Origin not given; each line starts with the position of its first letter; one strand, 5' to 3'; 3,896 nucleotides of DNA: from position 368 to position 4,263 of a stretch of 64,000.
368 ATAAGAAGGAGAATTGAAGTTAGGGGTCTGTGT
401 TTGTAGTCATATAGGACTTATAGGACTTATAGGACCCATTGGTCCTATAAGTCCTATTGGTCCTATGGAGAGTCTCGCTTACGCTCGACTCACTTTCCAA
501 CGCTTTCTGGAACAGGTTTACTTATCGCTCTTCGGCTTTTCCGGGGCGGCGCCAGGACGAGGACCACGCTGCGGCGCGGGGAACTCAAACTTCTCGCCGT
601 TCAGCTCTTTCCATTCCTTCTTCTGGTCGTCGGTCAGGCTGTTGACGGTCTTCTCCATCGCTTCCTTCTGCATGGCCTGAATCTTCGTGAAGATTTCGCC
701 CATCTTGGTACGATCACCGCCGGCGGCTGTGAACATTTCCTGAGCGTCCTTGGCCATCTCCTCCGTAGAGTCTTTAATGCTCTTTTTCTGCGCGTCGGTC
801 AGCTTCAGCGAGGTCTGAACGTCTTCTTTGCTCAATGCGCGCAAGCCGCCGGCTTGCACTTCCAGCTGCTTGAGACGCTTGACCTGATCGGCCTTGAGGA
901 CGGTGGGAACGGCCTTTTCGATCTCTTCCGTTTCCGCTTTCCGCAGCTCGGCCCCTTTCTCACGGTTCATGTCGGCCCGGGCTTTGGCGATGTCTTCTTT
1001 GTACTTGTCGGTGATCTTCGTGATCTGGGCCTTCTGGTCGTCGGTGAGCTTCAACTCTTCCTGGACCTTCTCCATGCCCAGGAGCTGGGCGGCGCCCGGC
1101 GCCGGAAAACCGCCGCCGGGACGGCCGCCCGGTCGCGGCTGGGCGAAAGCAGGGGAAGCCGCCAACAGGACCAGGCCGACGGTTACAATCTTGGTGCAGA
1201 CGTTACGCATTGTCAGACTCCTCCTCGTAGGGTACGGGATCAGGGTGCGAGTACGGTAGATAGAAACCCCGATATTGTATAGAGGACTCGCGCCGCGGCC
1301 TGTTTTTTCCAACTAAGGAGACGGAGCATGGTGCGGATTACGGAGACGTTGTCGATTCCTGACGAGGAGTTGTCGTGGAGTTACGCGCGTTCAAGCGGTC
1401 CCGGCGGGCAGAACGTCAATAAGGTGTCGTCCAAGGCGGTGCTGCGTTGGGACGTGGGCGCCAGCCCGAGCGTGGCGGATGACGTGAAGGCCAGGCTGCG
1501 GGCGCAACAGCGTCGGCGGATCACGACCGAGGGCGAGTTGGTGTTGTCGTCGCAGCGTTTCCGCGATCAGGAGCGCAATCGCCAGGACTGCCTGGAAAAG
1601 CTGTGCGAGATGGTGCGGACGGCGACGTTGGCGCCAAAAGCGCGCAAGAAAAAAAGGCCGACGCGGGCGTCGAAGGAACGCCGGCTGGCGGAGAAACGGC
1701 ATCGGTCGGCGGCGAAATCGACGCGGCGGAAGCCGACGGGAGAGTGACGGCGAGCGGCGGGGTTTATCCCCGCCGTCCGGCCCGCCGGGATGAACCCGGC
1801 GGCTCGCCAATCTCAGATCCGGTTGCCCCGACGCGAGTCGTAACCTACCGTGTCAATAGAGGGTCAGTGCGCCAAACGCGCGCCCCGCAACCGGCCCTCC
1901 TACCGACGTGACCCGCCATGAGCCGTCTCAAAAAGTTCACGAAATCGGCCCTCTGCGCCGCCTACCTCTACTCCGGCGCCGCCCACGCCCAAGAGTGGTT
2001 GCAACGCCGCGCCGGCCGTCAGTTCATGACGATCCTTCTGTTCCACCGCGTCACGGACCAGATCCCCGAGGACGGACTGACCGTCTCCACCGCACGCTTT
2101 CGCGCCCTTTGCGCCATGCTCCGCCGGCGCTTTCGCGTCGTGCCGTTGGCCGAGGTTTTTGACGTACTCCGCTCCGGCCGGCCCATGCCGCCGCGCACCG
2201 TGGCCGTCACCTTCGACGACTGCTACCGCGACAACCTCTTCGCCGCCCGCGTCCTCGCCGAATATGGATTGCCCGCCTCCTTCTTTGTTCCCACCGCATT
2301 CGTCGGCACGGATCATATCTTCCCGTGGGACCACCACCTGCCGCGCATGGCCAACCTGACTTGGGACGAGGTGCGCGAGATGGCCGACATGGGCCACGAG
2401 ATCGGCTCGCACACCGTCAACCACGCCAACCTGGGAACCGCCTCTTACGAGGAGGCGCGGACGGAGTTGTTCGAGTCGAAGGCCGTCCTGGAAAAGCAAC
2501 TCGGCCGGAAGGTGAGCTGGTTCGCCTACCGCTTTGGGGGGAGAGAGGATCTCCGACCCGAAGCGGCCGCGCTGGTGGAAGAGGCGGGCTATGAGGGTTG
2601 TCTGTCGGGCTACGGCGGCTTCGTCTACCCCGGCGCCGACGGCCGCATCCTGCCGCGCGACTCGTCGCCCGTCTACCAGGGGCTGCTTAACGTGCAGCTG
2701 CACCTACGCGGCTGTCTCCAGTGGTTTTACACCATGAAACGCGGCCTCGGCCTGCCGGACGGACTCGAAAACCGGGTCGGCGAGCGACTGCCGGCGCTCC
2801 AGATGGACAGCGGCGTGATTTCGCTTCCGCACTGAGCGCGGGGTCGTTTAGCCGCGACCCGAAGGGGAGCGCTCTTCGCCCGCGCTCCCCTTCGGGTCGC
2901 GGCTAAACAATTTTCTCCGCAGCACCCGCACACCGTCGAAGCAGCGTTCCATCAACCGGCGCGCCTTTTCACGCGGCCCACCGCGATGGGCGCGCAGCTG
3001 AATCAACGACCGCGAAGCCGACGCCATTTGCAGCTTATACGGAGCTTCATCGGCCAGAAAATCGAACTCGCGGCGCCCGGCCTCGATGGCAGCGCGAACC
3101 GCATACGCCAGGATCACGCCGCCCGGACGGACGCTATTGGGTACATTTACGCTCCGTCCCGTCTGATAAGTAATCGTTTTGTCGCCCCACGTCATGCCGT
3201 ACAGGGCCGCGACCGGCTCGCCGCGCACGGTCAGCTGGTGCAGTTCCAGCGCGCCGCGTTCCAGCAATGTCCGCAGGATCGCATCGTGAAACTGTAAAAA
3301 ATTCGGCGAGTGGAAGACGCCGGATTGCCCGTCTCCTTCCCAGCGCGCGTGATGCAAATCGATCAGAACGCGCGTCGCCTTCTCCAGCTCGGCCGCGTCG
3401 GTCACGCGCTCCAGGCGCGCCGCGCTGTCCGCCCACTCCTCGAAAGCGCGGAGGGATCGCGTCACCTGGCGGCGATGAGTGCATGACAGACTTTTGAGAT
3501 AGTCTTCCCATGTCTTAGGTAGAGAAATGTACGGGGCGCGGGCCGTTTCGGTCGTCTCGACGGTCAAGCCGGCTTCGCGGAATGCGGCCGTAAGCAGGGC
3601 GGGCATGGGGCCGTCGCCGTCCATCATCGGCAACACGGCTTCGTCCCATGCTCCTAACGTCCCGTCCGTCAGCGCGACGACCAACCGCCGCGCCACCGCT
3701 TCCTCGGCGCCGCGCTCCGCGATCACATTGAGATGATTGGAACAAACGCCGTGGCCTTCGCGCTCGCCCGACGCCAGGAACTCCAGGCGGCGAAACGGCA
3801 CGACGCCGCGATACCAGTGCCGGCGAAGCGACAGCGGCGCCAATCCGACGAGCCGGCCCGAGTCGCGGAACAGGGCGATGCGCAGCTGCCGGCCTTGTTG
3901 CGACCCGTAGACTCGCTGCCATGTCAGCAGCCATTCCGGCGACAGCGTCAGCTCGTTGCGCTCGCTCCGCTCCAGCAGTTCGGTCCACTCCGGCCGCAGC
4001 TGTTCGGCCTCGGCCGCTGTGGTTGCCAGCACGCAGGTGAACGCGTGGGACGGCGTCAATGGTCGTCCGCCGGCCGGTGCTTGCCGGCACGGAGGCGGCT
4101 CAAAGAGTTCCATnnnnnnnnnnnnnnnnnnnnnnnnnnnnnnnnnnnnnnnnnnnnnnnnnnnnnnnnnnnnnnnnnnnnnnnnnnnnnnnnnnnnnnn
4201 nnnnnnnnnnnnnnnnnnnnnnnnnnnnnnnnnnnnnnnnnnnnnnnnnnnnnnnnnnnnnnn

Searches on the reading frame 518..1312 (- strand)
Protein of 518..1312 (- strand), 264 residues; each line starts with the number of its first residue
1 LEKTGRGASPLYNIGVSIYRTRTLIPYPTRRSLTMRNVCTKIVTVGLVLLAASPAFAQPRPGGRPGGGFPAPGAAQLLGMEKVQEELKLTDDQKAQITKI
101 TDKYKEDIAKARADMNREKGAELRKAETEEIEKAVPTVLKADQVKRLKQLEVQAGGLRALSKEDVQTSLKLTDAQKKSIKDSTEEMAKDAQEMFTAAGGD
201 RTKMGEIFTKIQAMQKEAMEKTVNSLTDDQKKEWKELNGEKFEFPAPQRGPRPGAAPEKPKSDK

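Call 32: search_protein_families(library=pfam, proteins=[window:518-1312:-], max_evalue=0.01)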
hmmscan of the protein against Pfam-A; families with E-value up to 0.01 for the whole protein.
window:518-1312:- (264 aa): 2 families
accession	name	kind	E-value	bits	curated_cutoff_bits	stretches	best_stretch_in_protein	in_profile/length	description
PF07813.17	LTXXQ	-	1.4e-09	39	24.3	2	79-129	5-50/100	LTXXQ motif family protein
PF13801.11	Metal_resist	-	0.00013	22.5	29.2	1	44-125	4-77/125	Heavy-metal resistance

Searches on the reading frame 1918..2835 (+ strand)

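Call 32: search_protein_families(library=pfam, proteins=[window:1918-2835:+], max_evalue=0.01)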
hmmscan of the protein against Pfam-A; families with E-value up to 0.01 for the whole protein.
window:1918-2835:+ (305 aa): 1 family
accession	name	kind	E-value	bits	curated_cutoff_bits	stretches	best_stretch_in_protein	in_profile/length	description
PF01522.26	Polysacc_deac_1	-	3.7e-25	88.7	23.1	1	89-213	3-112/124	Polysaccharide deacetylase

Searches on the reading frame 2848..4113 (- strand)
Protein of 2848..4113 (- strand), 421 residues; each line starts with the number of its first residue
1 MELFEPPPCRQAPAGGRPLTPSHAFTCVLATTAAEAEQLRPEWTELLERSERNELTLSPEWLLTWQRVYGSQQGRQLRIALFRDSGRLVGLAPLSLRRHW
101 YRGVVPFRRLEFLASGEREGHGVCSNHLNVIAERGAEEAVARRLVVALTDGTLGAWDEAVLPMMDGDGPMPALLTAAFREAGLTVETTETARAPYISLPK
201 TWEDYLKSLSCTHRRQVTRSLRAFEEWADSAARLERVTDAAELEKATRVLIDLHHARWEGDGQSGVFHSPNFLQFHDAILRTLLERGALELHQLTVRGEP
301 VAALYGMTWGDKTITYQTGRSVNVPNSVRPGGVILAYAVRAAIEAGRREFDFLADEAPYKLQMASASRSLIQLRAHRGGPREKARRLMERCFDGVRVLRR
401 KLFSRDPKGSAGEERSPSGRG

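Call 32: search_protein_families(library=pfam, proteins=[window:2848-4113:-], max_evalue=0.01)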
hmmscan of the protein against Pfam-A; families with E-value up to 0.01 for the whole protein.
window:2848-4113:- (421 aa): 1 family
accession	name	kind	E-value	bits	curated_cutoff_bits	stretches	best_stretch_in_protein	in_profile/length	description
PF13480.13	Acetyltransf_6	-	2.5e-27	96.2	22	1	213-360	3-142/143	Acetyltransferase (GNAT) domain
